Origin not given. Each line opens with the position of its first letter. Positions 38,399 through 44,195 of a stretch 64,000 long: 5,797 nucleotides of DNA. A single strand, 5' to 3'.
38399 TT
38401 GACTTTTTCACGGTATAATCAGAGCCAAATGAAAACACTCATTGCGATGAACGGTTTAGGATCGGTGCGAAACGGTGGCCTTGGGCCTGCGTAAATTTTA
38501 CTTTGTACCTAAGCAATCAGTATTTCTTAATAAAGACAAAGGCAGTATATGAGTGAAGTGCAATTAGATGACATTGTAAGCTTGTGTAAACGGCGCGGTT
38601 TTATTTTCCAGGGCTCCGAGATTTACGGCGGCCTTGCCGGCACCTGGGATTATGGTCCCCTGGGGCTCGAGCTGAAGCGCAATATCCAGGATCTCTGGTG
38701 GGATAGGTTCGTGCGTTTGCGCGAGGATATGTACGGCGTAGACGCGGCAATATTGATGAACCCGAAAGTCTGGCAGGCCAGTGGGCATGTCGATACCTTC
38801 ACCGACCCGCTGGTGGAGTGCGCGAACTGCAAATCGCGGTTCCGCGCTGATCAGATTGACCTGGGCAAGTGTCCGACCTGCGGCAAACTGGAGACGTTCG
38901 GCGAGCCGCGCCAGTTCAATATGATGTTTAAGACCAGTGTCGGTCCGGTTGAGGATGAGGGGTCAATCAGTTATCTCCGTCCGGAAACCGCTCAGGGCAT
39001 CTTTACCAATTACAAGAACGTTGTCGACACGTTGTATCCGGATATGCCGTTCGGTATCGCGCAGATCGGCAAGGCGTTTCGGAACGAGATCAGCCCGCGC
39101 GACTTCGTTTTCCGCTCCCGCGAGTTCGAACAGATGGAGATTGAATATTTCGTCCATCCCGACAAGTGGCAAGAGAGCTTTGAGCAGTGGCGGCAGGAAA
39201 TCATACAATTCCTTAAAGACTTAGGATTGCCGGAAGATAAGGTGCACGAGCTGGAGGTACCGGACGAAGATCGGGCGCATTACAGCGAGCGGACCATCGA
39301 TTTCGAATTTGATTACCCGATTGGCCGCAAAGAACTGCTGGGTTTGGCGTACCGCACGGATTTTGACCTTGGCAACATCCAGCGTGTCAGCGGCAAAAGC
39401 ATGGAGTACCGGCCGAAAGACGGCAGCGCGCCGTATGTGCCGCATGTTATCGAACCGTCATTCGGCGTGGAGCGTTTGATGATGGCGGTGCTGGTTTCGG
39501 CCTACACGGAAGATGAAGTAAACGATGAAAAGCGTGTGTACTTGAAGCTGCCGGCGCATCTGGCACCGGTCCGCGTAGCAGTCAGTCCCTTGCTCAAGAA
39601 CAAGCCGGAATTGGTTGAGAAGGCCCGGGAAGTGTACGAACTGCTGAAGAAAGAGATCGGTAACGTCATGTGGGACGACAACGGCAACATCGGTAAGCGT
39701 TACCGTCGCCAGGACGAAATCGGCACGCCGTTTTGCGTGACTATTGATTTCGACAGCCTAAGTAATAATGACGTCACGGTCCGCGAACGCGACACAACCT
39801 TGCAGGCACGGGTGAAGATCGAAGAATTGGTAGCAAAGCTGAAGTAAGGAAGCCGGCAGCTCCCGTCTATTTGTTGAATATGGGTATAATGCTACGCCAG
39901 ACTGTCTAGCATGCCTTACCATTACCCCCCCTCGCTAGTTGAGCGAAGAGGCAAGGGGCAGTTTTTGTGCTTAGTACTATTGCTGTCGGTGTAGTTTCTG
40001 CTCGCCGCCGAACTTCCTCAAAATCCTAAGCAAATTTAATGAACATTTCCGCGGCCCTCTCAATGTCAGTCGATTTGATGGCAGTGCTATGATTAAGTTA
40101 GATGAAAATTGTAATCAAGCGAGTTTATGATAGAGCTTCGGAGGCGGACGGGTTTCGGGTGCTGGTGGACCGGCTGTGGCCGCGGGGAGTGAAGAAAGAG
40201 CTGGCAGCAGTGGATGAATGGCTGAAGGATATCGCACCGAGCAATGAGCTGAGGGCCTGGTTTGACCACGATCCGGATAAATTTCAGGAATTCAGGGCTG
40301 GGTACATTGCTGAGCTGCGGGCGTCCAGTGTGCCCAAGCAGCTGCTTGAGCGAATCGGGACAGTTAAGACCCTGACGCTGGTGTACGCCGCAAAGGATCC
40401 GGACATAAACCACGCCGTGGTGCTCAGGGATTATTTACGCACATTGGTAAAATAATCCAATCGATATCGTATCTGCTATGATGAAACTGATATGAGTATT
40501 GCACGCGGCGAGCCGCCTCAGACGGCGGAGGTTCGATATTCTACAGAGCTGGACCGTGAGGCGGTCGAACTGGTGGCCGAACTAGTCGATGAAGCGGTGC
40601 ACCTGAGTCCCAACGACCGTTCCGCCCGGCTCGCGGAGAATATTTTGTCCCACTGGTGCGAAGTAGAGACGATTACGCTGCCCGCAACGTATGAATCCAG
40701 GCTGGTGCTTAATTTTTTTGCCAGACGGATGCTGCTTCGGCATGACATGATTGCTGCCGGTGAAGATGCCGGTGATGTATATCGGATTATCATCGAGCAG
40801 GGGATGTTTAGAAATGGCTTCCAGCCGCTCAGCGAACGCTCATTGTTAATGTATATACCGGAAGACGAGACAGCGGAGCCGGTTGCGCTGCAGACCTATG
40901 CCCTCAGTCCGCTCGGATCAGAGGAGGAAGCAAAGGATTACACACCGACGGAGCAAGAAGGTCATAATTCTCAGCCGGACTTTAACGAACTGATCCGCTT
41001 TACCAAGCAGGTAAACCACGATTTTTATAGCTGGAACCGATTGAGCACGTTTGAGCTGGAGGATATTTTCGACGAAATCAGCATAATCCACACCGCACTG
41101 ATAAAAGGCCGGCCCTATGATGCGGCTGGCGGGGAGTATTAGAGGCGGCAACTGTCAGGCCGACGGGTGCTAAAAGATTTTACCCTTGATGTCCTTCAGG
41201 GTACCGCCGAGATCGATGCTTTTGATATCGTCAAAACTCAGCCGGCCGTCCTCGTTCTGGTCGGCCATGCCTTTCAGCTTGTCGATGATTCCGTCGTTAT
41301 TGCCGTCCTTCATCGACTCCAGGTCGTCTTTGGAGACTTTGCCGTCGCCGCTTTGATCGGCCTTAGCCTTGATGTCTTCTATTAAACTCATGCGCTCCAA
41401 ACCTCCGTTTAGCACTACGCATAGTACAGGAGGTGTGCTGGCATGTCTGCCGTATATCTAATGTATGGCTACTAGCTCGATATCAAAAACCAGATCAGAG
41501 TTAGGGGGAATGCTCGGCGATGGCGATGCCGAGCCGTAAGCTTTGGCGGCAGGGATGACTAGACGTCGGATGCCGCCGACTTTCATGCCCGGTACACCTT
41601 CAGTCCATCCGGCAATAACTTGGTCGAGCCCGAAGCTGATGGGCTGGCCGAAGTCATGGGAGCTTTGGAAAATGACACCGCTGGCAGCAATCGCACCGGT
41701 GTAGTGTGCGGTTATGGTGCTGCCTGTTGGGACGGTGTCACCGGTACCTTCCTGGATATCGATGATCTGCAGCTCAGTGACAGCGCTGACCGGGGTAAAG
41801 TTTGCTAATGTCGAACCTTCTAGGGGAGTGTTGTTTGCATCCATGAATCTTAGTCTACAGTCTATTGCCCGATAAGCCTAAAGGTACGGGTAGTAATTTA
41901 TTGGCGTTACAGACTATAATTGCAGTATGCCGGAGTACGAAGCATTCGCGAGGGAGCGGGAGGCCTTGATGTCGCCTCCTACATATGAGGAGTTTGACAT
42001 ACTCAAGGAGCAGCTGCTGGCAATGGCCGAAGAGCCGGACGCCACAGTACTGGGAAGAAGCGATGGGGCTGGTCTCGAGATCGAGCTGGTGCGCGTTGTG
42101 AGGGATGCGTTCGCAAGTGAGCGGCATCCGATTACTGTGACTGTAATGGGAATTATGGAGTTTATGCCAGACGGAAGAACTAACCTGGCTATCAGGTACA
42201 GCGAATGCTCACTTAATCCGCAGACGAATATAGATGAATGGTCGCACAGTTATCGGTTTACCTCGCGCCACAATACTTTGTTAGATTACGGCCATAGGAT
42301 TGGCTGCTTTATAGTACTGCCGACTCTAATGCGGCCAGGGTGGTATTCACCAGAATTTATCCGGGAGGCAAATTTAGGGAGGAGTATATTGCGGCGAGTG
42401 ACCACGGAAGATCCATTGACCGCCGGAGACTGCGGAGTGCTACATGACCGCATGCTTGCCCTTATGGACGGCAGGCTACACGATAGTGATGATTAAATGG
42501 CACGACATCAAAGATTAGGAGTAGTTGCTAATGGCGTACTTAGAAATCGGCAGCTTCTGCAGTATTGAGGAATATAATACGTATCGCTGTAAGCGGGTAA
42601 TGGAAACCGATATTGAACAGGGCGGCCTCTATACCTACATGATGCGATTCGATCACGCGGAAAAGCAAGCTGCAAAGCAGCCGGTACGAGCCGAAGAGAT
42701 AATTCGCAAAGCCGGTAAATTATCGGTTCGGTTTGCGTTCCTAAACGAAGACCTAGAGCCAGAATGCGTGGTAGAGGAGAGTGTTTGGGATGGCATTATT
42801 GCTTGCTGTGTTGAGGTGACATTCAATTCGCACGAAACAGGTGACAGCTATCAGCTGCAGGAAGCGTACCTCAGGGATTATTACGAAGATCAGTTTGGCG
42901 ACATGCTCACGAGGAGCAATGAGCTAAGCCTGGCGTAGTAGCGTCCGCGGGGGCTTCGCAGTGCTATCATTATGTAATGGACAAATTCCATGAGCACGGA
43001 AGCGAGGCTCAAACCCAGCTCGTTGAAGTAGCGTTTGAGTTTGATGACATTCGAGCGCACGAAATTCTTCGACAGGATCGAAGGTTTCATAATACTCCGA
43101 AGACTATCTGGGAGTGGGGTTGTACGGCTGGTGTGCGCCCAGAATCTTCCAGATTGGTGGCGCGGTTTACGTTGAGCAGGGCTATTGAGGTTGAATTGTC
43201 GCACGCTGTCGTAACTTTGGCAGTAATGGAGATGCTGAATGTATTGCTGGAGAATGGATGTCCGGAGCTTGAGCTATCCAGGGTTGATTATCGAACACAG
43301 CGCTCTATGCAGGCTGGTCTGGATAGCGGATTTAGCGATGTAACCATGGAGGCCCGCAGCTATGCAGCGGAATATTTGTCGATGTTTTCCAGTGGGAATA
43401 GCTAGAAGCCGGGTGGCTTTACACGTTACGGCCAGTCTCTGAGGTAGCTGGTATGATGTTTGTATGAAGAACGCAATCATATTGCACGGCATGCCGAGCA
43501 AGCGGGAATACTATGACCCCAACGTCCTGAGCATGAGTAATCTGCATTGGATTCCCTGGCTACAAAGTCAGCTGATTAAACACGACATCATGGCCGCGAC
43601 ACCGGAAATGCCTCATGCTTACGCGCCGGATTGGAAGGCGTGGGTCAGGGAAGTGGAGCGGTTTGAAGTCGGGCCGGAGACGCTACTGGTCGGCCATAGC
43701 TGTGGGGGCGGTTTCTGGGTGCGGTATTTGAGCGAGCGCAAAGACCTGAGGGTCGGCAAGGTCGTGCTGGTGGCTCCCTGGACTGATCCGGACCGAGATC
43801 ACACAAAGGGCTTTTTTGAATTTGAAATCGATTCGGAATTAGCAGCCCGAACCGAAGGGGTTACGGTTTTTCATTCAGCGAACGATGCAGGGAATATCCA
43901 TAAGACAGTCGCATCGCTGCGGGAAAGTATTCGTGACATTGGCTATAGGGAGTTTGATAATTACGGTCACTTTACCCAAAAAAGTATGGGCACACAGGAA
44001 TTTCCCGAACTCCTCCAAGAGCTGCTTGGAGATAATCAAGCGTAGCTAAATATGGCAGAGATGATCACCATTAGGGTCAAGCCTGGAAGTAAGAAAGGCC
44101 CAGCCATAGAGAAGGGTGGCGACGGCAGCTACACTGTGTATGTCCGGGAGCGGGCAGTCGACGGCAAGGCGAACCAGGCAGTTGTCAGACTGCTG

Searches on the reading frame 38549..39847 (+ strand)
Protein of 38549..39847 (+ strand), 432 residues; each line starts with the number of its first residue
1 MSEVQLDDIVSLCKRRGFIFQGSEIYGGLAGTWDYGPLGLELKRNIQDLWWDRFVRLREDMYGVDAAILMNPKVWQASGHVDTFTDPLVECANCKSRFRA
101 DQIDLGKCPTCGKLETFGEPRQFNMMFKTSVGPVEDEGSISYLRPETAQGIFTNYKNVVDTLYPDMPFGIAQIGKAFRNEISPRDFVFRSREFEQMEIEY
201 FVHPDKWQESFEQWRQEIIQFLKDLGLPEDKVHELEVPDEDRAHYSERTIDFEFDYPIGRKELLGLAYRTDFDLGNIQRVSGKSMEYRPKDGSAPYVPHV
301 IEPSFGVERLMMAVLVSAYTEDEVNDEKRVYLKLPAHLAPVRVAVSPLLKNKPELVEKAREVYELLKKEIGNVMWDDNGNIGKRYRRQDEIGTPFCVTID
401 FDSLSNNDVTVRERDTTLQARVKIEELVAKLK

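Call 42: search_protein_families(library=pfam, proteins=[window:38549-39847:+], max_evalue=0.001)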
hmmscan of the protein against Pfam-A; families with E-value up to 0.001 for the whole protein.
window:38549-39847:+ (432 aa): 2 families
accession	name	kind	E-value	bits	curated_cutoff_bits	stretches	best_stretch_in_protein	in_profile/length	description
PF03129.25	HGTP_anticodon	-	1.9e-21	76.5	21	1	343-432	2-92/94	Anticodon binding domain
PF00587.30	tRNA-synt_2b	-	1e-14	55.4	29.3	1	136-315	5-176/179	tRNA synthetase class II core domain (G, H, P, S and T)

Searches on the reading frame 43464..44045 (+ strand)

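Call 42: search_protein_families(library=pfam, proteins=[window:43464-44045:+], max_evalue=0.001)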
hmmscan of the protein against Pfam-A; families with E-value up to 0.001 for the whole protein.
window:43464-44045:+ (193 aa): 3 families
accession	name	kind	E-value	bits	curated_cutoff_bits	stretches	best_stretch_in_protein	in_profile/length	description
PF06821.19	Ser_hydrolase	-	2.4e-10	41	22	1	26-184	12-167/172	Serine hydrolase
PF00561.26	Abhydrolase_1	-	7.2e-05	23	25.8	1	70-110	69-113/245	alpha/beta hydrolase fold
PF12146.15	Hydrolase_4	-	0.00019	21.2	27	1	52-112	57-116/239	Serine aminopeptidase, S33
